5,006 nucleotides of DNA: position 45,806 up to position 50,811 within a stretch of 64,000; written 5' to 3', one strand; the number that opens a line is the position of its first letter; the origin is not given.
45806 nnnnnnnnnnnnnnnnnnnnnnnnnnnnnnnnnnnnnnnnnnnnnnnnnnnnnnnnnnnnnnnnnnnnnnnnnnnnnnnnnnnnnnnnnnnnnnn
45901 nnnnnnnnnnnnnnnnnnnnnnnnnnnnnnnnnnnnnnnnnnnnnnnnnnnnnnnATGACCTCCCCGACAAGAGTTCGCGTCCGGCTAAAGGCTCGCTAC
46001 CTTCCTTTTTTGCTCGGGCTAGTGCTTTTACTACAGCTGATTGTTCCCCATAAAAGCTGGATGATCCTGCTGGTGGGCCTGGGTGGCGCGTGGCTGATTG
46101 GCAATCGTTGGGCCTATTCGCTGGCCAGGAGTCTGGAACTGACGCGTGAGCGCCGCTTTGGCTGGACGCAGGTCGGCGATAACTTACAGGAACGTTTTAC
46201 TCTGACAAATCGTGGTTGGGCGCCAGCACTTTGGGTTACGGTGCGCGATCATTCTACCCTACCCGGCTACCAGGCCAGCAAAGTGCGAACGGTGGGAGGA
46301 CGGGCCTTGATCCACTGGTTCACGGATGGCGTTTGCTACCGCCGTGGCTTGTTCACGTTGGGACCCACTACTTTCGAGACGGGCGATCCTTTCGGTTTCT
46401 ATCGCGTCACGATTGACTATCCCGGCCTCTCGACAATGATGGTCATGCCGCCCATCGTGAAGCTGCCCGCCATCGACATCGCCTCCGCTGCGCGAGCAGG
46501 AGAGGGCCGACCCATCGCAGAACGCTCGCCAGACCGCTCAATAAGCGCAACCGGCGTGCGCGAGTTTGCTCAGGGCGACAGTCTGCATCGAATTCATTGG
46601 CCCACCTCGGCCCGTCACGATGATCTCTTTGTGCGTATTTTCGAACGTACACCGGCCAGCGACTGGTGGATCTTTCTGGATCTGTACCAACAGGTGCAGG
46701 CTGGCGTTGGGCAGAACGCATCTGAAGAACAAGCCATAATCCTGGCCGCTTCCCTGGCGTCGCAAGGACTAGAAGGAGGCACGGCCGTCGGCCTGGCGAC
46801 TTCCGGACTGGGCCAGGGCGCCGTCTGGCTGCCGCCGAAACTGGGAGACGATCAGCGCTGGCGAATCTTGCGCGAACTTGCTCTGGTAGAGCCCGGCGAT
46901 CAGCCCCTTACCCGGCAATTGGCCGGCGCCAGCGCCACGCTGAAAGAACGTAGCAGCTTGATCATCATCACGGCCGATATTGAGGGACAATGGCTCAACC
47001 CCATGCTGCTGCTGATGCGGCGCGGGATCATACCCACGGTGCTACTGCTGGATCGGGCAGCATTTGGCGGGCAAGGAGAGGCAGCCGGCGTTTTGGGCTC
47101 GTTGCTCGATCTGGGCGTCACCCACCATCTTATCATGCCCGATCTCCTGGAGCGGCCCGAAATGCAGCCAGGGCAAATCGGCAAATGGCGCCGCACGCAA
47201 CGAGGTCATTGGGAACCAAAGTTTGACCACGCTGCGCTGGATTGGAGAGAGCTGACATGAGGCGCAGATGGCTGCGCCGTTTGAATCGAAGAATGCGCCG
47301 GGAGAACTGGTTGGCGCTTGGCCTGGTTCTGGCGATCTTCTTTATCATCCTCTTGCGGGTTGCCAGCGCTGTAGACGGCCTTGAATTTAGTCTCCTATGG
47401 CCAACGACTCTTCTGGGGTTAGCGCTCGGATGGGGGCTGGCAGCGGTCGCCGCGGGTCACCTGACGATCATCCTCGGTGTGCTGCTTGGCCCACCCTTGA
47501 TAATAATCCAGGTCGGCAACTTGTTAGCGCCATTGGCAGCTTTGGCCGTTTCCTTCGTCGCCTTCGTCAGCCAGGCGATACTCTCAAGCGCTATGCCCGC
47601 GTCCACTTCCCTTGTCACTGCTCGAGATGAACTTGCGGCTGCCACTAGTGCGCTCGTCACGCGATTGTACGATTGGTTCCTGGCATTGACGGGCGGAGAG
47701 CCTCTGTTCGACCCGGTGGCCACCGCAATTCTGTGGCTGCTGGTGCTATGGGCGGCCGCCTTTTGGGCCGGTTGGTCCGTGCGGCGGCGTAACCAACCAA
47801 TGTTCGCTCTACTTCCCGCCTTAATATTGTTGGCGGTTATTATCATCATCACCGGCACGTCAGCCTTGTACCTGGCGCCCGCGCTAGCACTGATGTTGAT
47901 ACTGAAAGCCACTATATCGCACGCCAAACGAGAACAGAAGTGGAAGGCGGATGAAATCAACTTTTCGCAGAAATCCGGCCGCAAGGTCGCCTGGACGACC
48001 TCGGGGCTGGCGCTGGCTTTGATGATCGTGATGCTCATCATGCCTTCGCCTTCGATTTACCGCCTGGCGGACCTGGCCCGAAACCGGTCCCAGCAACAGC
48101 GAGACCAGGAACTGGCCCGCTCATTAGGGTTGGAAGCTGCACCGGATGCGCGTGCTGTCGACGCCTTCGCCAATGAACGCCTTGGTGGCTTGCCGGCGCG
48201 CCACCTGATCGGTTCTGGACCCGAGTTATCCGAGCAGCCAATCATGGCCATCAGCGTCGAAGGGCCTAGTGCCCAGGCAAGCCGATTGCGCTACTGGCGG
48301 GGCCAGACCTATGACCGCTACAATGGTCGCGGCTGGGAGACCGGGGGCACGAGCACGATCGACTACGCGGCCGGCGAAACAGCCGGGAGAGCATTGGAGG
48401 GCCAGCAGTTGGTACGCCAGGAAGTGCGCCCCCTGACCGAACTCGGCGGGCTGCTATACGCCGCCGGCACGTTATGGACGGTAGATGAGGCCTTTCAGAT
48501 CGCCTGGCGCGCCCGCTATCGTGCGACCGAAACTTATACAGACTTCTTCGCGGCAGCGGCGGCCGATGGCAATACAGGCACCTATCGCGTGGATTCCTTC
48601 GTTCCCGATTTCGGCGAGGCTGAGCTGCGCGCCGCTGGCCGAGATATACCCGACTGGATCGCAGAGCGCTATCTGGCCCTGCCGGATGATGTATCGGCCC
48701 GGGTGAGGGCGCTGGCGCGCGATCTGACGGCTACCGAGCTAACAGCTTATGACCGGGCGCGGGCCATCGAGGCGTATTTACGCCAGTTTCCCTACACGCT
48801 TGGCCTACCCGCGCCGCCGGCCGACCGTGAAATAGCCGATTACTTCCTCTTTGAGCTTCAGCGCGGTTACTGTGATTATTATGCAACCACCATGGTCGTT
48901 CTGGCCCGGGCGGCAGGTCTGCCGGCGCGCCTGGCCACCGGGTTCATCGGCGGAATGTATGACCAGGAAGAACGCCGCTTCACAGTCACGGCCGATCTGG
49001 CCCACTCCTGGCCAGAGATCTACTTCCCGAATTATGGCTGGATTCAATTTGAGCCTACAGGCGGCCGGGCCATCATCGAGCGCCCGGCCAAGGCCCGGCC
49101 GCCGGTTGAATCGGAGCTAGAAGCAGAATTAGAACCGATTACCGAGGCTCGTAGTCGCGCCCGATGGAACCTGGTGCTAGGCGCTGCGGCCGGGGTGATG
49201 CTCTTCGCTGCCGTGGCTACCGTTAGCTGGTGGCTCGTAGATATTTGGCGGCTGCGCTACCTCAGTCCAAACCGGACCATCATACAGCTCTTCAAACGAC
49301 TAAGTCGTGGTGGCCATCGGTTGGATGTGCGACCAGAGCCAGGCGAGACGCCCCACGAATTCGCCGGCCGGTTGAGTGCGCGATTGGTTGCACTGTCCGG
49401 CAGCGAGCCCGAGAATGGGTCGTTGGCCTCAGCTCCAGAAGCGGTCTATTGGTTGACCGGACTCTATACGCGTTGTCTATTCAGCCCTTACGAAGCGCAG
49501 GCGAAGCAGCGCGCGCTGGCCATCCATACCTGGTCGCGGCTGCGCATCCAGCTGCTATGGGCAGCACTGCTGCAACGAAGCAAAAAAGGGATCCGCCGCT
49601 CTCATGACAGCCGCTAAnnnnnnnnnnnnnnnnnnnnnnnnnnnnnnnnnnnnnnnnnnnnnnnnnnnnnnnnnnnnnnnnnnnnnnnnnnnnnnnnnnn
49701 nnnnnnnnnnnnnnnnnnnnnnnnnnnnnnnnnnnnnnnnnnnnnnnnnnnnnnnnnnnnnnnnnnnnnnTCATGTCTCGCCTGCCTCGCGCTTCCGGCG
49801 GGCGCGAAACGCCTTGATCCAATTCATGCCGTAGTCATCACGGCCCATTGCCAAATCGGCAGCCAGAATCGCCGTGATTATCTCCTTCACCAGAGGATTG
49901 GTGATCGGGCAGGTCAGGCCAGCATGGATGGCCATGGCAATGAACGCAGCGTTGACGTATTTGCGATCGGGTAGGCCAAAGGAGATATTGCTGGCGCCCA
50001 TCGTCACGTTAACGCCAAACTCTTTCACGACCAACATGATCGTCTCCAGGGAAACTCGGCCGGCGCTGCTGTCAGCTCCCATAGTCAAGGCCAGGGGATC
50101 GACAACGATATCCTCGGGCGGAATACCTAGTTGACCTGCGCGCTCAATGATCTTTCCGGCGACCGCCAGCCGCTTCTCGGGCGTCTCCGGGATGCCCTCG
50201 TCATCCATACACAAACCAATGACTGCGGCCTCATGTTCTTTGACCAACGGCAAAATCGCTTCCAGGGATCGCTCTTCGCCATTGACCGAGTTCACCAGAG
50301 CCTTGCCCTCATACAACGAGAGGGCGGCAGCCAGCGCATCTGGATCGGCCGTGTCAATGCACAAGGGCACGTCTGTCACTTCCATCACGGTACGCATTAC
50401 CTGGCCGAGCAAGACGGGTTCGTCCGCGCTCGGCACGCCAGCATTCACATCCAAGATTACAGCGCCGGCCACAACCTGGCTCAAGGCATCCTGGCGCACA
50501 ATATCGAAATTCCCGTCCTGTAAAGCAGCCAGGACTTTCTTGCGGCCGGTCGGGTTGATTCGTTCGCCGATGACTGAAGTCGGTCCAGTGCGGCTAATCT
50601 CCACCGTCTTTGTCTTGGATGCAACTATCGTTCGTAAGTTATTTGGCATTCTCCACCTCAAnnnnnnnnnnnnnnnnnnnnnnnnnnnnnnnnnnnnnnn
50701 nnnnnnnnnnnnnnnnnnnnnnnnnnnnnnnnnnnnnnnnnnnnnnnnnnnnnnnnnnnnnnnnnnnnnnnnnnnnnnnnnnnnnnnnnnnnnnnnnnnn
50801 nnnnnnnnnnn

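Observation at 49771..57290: Uncharacterised five-gene block: MAL-like, MetE-like, divergent MttB, cytoplasmic Mo-oxidoreductase and a second methyl-THF methyltransferase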

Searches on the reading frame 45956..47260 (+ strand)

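Call 8: search_protein_families(library=pfam, proteins=[window:45956-47260:+])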
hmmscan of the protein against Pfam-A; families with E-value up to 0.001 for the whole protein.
window:45956-47260:+ (434 aa): 1 family
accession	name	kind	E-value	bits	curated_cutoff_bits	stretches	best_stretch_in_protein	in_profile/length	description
PF01882.25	DUF58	-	6.9e-17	61.8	23.4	1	201-341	2-142/216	Protein of unknown function DUF58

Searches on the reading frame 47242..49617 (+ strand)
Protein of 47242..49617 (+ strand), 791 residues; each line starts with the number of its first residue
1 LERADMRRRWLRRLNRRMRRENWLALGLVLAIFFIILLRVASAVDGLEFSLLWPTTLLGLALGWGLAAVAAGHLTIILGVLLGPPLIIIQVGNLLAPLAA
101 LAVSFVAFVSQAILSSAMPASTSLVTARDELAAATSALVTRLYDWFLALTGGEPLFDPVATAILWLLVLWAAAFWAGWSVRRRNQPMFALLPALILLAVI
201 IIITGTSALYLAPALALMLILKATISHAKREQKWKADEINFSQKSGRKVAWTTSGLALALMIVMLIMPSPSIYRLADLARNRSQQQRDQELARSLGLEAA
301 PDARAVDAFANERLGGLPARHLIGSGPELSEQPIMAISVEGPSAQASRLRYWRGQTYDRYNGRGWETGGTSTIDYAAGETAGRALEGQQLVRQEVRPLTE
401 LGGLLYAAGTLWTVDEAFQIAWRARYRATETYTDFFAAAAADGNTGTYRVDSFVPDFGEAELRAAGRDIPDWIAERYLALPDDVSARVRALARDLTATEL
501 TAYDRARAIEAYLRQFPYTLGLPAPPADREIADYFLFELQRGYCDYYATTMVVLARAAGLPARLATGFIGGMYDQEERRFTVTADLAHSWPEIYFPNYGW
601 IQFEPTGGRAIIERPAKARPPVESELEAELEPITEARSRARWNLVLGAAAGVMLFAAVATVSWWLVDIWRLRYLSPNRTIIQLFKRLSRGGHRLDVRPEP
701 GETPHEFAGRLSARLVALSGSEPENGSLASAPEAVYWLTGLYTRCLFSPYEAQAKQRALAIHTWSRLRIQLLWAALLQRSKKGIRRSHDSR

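Call 8: search_protein_families(library=pfam, proteins=[window:47242-49617:+])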
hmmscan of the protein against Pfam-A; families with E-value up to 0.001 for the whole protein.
window:47242-49617:+ (791 aa): 3 families
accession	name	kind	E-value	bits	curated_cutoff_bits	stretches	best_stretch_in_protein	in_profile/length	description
PF01841.26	Transglut_core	-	8.3e-25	87.6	23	1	489-605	1-108/108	Transglutaminase-like superfamily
PF13559.11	DUF4129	-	9.7e-06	26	24.8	1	687-764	5-68/69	Domain of unknown function (DUF4129)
PF11992.13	TgpA_N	-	0.00031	20.3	30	1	51-399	6-283/333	TgpA N-terminal domain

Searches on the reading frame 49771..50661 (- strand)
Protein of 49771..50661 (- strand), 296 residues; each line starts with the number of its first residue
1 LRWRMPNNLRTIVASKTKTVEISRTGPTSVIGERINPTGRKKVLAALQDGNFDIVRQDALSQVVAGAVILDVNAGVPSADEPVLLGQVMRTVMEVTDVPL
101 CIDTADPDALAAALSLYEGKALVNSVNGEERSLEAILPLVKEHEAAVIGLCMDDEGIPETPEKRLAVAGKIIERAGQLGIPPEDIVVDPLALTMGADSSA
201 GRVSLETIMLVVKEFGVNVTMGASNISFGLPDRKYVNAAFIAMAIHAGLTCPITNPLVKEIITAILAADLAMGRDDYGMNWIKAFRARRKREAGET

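Call 4: search_protein_families(library=pfam, proteins=[window:49771-50661:-])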
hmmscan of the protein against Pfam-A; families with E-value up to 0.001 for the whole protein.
window:49771-50661:- (296 aa): 2 families
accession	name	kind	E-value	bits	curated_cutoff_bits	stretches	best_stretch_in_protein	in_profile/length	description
PF00809.28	Pterin_bind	-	7.6e-26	91.7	25.5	1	32-253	1-242/244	Pterin binding enzyme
PF03599.22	CdhD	-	6.2e-07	28.9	24.8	1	79-196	79-183/387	CO dehydrogenase/acetyl-CoA synthase delta subunit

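Call 5: search_protein_families(library=ncbifam, proteins=[window:49771-50661:-])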
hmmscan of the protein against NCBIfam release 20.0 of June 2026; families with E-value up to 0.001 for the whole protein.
window:49771-50661:- (296 aa): 7 families
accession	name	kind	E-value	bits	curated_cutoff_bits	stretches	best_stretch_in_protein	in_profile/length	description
NF005719.0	PRK07535.1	domain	1e-94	316.7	259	1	30-292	3-265/268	methyltetrahydrofolate:corrinoid/iron-sulfur protein methyltransferase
NF040758.1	CODH_ACS_meth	exception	3.2e-40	138.1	370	1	30-277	6-254/261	carbon monoxide dehydrogenase/acetyl-CoA synthase methytransferase subunit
TIGR02082.1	metH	equivalog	1.4e-35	122.3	1010.85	1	8-257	323-587/1182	methionine synthase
NF007024.0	PRK09490.1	equivalog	3.9e-22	77.9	1497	1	10-257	342-604/1234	methionine synthase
NF002142.0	PRK00979.1-1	subfamily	1.9e-05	23.8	287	1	55-227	57-221/306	tetrahydromethanopterin S-methyltransferase subunit H family protein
TIGR00284.1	TIGR00284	hypoth_equivalog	2.5e-05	23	256.65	1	55-249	167-345/497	dihydropteroate synthase-like protein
TIGR01496.1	DHPS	equivalog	0.00047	19.9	162.6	1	79-196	57-178/258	dihydropteroate synthase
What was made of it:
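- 49771..50661 (-): Methyl-THF:corrinoid methyltransferase (pterin-binding, AcsE/MtgA-like). A window-specific addition downstream of the Mo gene. NF005719 gives 317 bits, above 259 (call 5).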
